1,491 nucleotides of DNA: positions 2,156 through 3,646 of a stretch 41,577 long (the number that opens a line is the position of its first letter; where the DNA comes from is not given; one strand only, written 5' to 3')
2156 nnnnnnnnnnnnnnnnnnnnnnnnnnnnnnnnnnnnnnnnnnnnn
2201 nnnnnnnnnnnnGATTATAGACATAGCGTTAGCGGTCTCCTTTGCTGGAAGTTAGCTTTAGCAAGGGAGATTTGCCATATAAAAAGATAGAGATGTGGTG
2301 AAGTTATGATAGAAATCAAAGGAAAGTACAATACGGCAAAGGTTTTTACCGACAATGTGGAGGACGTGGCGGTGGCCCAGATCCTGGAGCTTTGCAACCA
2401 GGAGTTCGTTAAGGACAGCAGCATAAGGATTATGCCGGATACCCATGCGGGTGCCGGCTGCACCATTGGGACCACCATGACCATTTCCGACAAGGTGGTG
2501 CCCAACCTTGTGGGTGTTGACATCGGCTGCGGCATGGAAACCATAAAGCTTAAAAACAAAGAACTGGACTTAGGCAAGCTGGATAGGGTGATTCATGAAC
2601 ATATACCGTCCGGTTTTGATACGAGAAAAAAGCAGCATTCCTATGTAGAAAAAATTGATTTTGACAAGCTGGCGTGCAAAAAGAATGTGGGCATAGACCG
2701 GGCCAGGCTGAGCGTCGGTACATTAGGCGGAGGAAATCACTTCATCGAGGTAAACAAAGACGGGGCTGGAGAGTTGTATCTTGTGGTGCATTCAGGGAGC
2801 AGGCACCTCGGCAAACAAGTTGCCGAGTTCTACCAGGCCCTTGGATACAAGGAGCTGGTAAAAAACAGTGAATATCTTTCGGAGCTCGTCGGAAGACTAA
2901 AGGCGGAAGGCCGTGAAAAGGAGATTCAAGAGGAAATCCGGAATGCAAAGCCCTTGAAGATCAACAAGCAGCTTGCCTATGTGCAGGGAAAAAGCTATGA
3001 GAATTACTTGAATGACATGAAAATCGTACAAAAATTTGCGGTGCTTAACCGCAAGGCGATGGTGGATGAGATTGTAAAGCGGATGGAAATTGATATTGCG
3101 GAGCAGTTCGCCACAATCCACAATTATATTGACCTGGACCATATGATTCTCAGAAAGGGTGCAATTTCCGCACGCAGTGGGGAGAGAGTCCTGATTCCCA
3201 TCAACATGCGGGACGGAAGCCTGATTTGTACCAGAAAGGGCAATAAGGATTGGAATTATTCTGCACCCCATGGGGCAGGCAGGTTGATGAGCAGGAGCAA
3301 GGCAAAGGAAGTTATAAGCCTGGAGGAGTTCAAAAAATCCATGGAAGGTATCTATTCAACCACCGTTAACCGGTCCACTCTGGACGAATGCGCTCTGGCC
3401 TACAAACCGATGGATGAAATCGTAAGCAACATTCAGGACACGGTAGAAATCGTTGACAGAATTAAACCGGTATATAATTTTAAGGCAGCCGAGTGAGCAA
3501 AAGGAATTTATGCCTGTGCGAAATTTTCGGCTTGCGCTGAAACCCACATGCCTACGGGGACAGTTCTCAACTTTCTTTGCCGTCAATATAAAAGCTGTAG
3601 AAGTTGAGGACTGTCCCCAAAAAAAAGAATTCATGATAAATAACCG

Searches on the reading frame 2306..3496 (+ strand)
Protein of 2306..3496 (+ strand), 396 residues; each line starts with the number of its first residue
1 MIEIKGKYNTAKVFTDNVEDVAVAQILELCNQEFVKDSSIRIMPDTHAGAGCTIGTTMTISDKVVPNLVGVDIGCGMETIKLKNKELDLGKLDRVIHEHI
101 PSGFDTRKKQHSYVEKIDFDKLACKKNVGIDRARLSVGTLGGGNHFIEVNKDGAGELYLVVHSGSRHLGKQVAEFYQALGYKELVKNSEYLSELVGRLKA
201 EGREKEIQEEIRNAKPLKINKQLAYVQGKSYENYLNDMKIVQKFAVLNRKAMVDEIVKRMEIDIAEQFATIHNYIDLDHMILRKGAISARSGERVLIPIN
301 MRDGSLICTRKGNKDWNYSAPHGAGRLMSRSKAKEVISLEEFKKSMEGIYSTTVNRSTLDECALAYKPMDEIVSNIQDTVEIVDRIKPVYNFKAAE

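Call 51: search_protein_families(library=pfam, proteins=[window:2306-3496:+], max_evalue=0.00001)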
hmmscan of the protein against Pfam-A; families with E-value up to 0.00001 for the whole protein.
window:2306-3496:+ (396 aa): 1 family
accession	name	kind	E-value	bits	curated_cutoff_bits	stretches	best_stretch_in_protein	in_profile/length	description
PF01139.22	RtcB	-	2.4e-63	215.3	27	2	130-393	140-425/426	tRNA-splicing ligase RtcB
